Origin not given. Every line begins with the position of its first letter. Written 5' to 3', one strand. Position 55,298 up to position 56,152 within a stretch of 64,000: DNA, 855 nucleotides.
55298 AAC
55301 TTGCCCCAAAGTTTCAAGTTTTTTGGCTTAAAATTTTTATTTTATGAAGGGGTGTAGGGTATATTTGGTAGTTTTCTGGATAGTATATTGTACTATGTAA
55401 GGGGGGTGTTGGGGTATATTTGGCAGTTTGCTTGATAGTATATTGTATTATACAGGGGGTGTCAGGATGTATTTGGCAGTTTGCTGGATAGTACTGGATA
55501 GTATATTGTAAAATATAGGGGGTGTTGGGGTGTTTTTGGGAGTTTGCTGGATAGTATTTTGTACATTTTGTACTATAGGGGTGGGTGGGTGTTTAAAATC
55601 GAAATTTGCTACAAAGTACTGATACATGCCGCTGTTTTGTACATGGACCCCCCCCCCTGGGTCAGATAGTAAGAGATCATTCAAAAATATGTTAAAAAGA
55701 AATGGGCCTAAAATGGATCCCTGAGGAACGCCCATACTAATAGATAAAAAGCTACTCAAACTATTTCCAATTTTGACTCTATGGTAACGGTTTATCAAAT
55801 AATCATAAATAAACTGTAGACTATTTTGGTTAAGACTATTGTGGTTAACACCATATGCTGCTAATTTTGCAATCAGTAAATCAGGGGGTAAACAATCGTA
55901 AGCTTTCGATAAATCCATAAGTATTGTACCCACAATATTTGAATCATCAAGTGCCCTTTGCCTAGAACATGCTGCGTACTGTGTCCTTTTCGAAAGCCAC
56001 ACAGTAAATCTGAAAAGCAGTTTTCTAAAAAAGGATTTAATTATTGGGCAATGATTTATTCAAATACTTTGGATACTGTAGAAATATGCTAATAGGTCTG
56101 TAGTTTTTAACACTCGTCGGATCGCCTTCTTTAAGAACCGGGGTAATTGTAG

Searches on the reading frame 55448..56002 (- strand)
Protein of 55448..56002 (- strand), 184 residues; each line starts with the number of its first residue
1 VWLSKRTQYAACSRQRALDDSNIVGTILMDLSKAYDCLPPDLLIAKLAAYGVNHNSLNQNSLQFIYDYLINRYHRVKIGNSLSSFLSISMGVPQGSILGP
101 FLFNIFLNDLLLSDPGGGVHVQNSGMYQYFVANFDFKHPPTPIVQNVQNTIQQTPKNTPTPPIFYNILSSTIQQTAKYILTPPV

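Call 27: search_protein_families(library=pfam, proteins=[window:55448-56002:-], max_evalue=10)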
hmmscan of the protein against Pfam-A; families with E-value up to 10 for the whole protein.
window:55448-56002:- (184 aa): 2 families
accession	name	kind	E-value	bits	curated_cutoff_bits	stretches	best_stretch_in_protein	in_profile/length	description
PF00078.32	RVT_1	-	5.6e-10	39.7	29.6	1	27-111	71-138/205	Reverse transcriptase (RNA-dependent DNA polymerase)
PF10523.15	BEN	-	0.17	12.6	23.2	1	50-75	29-54/76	BEN domain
